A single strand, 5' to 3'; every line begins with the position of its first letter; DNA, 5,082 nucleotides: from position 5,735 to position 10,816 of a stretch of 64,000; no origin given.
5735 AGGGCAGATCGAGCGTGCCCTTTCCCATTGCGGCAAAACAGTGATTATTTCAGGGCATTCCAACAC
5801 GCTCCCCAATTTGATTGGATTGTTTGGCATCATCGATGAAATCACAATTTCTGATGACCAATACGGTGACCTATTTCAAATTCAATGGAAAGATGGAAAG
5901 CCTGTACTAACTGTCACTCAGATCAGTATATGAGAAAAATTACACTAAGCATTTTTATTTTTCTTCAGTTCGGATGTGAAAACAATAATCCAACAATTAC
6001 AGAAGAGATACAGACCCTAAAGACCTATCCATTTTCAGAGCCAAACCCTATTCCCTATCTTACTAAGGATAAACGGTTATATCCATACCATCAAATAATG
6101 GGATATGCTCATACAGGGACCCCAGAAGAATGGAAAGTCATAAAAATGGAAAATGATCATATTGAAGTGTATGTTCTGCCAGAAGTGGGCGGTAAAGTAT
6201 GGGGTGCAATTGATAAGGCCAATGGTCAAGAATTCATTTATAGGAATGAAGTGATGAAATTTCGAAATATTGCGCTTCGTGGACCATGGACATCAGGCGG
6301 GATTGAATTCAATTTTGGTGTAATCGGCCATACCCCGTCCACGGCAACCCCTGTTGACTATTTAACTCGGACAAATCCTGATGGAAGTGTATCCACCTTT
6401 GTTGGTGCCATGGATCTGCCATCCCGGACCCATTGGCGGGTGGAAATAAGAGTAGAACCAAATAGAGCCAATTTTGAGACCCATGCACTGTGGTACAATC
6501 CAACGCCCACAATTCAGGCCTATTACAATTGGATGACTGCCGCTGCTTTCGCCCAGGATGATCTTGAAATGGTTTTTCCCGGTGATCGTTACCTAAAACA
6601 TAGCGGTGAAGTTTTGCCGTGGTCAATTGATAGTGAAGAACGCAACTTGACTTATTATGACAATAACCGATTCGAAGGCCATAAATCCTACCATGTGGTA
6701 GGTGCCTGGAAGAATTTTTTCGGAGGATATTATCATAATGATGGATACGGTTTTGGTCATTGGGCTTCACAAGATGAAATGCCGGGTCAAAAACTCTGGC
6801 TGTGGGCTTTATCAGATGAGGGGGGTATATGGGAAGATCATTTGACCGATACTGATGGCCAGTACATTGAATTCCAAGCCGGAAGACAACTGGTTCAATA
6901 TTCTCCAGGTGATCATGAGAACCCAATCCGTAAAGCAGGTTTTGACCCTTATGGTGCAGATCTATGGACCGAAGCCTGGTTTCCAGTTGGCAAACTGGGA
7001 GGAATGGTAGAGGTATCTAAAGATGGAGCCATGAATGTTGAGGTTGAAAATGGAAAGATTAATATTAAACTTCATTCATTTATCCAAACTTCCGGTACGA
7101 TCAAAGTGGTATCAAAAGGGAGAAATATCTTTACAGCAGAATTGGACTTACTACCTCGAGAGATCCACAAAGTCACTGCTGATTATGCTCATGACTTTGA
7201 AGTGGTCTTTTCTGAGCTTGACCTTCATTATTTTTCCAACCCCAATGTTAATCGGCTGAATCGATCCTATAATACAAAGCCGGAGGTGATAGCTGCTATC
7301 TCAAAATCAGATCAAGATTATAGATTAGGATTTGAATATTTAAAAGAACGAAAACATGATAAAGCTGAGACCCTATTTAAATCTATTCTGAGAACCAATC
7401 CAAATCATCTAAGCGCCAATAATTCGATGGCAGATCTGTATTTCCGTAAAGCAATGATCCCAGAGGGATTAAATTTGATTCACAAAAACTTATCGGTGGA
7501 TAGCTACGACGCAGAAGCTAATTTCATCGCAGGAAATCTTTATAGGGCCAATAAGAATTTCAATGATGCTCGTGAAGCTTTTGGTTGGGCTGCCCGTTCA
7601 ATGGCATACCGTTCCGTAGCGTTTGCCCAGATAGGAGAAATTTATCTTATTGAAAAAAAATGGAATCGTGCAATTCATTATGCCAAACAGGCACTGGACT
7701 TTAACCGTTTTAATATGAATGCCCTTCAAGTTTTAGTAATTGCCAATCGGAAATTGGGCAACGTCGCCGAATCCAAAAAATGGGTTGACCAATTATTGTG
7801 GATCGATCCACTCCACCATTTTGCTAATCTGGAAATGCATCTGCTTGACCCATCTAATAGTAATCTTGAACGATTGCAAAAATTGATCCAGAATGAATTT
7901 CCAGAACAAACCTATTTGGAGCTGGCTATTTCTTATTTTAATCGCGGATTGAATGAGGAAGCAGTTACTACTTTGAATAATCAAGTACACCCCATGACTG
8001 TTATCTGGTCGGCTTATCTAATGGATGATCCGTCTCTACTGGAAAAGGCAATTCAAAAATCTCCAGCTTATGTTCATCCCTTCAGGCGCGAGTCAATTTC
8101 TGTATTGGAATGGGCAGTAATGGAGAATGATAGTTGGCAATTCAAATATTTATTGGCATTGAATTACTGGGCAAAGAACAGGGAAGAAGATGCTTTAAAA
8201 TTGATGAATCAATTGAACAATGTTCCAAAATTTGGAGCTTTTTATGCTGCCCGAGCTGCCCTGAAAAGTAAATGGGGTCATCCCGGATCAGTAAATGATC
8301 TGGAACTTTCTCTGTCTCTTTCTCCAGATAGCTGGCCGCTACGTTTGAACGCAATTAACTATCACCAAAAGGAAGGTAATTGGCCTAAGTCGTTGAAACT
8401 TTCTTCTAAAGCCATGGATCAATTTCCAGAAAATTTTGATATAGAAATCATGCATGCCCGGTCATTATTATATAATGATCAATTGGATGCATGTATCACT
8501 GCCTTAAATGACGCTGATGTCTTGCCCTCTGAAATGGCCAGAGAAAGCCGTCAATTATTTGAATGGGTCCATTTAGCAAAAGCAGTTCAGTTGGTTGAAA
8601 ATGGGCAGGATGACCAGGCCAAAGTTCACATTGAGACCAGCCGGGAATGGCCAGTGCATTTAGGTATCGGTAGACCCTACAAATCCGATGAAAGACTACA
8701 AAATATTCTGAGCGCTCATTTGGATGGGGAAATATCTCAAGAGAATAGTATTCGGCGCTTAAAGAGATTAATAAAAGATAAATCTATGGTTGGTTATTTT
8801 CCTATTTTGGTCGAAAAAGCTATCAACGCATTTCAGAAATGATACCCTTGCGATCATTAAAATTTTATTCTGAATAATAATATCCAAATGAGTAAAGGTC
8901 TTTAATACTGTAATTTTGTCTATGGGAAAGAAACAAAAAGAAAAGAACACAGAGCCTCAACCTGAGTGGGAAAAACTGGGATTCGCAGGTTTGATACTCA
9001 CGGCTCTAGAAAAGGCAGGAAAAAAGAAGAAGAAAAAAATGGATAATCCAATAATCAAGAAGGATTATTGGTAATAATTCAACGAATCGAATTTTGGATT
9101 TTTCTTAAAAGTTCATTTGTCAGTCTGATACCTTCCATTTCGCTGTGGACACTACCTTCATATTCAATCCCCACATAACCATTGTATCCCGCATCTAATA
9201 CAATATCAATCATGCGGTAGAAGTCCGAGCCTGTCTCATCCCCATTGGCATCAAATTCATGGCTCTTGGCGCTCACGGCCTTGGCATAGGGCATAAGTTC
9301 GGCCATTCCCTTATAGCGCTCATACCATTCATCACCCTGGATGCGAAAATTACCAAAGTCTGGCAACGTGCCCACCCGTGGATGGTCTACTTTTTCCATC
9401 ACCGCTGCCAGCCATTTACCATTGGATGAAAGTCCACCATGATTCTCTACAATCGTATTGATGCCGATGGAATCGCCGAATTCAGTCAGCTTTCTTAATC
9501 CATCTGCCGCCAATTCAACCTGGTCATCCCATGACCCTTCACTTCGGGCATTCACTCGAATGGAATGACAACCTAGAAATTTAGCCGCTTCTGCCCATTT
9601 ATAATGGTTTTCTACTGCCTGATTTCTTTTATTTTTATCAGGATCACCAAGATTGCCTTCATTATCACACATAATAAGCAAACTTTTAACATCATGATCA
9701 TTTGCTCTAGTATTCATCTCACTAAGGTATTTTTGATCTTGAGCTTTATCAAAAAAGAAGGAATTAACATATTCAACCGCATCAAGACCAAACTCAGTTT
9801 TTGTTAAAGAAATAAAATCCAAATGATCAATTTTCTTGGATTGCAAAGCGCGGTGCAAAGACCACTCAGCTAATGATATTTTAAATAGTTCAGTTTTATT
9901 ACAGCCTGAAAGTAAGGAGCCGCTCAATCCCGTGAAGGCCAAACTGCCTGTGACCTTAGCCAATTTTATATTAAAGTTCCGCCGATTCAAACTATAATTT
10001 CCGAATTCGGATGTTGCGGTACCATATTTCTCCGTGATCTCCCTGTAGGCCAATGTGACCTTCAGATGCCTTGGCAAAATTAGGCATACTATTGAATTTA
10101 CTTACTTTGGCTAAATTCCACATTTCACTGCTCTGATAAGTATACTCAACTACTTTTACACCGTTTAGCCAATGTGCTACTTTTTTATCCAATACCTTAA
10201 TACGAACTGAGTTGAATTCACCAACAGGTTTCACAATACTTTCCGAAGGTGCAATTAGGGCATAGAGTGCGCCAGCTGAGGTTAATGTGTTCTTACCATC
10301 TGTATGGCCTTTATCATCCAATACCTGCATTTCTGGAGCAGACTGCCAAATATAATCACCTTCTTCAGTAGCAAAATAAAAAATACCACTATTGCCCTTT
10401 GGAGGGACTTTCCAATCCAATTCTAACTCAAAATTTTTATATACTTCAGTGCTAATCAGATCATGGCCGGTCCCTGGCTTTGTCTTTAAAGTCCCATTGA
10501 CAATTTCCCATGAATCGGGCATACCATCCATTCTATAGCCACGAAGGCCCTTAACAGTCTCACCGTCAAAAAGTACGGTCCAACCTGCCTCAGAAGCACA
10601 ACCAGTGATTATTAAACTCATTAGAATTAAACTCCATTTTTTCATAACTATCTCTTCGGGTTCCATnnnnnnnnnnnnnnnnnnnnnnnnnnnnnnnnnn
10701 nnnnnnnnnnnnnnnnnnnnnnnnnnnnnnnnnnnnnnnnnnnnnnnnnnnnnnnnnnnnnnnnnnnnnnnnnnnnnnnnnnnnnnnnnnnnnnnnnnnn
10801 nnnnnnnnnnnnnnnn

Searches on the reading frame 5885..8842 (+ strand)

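Call 10: search_protein_families(library=pfam, proteins=[window:5885-8842:+], max_evalue=0.0001)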
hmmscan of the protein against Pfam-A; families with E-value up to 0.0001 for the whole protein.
window:5885-8842:+ (985 aa): 8 families
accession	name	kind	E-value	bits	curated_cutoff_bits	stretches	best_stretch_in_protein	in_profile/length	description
PF17128.10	DUF5107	-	1.6e-118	395.6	24.4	1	64-368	5-310/310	Domain of unknown function (DUF5107)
PF14559.12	TPR_19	-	6.1e-13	49.3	25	0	486-526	2-42/68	Tetratricopeptide repeat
PF00515.34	TPR_1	-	4.4e-09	36.2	27.8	0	479-508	5-34/34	Tetratricopeptide repeat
PF07719.23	TPR_2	-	5.1e-09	36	27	0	479-508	5-34/34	Tetratricopeptide repeat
PF13432.12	TPR_16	-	9.6e-07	29.6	32.7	0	480-521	2-43/65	Tetratricopeptide repeat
PF13428.12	TPR_14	-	1.1e-06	29.2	23.5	0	480-515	6-41/44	Tetratricopeptide repeat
PF25064.1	ARM_TT21_5th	-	1.8e-06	28.6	27.8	0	488-588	14-117/117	TT21 fifth ARM repeats domain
PF13181.12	TPR_8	-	7.7e-05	23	25.7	0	479-508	5-34/34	Tetratricopeptide repeat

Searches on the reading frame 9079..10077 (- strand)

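Call 10: search_protein_families(library=pfam, proteins=[window:9079-10077:-], max_evalue=0.0001)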
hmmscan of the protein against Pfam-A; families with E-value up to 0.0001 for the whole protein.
window:9079-10077:- (332 aa): 1 family
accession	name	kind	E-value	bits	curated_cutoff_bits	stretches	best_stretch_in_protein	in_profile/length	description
PF01261.30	AP_endonuc_2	-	7.8e-24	85.2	31.1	1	95-323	6-245/249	Xylose isomerase-like TIM barrel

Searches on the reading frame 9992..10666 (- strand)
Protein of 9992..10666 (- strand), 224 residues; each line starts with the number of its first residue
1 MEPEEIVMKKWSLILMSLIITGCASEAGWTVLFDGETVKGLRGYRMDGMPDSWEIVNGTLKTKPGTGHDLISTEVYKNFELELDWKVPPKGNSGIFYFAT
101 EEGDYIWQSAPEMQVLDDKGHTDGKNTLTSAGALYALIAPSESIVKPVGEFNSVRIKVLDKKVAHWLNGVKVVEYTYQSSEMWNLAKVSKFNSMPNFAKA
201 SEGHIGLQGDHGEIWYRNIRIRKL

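Call 10: search_protein_families(library=pfam, proteins=[window:9992-10666:-], max_evalue=0.0001)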
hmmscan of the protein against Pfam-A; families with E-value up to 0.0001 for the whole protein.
window:9992-10666:- (224 aa): 1 family
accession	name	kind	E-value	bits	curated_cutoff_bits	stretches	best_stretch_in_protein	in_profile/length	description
PF06439.18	3keto-disac_hyd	-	2.4e-46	158.6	26.8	1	28-222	1-187/187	3-keto-disaccharide hydrolase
